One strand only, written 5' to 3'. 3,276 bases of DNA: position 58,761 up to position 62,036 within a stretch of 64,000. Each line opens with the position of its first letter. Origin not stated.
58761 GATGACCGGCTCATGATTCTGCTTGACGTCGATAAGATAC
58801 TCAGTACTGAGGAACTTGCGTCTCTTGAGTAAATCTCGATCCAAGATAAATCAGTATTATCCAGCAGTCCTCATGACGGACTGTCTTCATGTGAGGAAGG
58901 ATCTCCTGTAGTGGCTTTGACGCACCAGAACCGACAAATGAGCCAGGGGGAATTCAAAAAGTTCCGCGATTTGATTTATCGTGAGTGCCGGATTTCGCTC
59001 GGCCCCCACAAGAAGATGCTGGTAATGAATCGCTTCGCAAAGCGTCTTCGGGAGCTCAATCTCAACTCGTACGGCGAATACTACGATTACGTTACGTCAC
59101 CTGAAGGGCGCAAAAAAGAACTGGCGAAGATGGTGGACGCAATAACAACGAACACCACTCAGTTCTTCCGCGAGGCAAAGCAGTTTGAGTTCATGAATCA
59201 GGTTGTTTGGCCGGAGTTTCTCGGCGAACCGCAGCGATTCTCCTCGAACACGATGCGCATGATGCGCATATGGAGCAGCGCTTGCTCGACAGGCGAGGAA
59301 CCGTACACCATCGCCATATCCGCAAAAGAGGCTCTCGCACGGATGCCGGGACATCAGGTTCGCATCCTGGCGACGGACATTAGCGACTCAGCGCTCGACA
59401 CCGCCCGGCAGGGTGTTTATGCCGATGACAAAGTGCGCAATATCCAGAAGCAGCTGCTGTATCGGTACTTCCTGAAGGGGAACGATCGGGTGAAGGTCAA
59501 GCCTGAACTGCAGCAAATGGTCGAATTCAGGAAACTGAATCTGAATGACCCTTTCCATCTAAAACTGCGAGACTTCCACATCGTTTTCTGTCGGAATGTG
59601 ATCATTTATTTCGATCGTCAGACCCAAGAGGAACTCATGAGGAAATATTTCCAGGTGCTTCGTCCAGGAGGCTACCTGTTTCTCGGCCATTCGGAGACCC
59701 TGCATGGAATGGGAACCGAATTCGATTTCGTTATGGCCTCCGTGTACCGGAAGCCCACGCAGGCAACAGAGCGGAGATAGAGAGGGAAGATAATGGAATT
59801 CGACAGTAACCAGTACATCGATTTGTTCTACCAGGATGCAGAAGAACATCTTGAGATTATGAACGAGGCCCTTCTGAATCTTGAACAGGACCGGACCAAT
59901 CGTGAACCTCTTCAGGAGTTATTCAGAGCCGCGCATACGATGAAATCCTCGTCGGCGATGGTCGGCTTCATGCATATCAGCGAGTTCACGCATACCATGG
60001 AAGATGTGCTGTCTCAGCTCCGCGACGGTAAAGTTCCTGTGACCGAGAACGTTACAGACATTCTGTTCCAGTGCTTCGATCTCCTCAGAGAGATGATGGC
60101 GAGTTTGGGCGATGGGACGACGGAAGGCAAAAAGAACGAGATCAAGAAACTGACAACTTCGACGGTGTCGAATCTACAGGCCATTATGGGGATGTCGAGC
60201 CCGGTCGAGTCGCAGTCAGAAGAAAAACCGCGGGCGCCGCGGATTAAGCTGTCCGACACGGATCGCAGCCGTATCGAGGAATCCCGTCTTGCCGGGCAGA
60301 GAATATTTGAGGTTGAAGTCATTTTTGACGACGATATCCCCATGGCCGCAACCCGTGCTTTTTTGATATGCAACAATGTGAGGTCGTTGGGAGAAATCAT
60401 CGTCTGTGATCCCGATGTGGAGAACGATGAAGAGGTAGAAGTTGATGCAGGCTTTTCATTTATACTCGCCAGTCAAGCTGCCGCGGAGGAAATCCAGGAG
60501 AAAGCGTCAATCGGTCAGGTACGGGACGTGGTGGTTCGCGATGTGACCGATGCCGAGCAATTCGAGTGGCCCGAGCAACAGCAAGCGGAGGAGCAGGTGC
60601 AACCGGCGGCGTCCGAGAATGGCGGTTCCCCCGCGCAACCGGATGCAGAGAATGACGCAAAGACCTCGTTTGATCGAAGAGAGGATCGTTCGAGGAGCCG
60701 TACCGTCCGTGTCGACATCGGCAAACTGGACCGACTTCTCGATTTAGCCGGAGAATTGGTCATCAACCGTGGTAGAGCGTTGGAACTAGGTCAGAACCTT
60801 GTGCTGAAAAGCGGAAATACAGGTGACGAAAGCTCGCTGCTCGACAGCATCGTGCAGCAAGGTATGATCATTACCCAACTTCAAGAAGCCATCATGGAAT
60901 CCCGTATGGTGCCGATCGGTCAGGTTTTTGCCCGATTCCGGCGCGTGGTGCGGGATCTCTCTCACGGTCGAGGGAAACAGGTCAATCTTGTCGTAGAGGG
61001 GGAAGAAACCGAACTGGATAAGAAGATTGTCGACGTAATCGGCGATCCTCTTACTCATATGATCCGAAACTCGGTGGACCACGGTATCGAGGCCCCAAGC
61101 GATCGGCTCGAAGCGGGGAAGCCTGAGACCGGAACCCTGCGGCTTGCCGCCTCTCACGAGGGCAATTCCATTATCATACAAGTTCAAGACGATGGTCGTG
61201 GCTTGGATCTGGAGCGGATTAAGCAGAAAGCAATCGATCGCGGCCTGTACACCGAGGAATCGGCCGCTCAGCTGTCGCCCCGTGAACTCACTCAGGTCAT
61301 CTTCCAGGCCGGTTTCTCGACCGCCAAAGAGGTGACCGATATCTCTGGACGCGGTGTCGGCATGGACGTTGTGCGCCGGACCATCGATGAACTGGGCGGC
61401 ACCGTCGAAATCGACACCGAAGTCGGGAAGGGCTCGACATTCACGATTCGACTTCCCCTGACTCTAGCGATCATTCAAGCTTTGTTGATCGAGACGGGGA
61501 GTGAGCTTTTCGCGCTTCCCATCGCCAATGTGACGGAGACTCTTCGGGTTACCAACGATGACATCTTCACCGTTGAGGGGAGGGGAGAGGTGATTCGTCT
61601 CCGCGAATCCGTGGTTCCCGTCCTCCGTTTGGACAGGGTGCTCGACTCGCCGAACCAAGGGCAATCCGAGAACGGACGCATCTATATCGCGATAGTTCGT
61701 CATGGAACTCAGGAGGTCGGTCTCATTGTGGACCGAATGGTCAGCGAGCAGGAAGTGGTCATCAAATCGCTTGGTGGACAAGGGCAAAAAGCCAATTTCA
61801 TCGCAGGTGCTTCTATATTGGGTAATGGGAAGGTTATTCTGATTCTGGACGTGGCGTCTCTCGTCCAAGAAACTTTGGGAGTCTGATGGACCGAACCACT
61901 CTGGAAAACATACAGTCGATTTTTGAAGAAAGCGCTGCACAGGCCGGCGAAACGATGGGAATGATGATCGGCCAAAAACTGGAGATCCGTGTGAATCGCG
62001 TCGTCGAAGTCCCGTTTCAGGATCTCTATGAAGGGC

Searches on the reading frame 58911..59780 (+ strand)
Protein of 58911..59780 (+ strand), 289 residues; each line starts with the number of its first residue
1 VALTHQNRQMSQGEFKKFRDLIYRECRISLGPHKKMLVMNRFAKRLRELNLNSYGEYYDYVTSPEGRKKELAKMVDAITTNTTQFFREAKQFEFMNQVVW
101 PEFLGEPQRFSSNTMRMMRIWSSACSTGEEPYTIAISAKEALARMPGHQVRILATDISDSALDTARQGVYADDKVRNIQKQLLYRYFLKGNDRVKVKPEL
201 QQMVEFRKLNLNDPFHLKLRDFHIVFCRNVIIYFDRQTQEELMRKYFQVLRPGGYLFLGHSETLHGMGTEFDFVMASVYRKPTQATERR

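Call 67: search_protein_families(library=pfam, proteins=[window:58911-59780:+], max_evalue=0.001)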
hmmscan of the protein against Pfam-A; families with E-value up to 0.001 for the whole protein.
window:58911-59780:+ (289 aa): 5 families
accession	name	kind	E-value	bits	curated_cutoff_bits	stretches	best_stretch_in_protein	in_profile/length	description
PF01739.24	CheR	-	5.2e-60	202.7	27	1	81-277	1-192/195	CheR methyltransferase, SAM binding domain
PF03705.20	CheR_N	-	1.6e-16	60.2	27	1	14-63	2-51/53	CheR methyltransferase, all-alpha domain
PF13649.12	Methyltransf_25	-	4.1e-07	31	27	0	203-254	47-97/97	Methyltransferase domain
PF08242.18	Methyltransf_12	-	1.3e-06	29.5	30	0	203-256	50-98/98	Methyltransferase domain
PF08241.18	Methyltransf_11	-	3.4e-06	28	21.2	1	200-258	43-95/95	Methyltransferase domain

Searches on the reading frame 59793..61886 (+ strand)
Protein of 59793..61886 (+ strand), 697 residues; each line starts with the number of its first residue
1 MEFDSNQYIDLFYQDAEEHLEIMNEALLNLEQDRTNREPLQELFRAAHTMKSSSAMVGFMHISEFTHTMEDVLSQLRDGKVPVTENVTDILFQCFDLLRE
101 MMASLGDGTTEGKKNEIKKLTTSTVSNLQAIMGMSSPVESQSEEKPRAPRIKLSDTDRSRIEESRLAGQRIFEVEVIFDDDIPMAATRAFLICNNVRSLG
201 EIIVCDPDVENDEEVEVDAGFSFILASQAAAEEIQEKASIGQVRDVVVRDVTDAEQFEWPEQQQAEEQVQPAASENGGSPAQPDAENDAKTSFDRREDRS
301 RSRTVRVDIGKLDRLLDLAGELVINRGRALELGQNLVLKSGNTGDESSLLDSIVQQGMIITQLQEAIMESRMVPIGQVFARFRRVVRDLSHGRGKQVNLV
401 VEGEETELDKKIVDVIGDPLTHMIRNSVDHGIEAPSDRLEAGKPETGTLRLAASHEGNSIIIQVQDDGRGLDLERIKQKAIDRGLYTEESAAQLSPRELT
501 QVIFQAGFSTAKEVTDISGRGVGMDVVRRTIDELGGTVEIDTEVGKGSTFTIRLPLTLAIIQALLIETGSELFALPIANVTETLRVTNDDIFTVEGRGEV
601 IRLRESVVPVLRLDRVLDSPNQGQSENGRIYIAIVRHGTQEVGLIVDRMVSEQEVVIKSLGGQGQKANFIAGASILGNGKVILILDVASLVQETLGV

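Call 45: search_protein_families(library=pfam, proteins=[window:59793-61886:+], max_evalue=0.00001)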
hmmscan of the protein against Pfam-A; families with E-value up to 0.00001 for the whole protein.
window:59793-61886:+ (697 aa): 5 families
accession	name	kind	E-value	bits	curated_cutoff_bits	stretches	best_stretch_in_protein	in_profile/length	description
PF01584.24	CheW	-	1.9e-27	96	23.5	1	562-693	1-136/138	CheW-like domain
PF02518.31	HATPase_c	-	2.6e-20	73.4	26.4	1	418-557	4-110/111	Histidine kinase-, DNA gyrase B-, and HSP90-like ATPase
PF01627.28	Hpt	-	4.7e-19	68.9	24.6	1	7-105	1-81/84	Hpt domain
PF02895.20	H-kinase_dim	-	7.6e-15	55.6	23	1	302-369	1-67/68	Signal transducing histidine kinase, homodimeric domain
PF07194.16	P2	-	8.2e-15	55.1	23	1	172-249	2-80/81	P2 response regulator binding domain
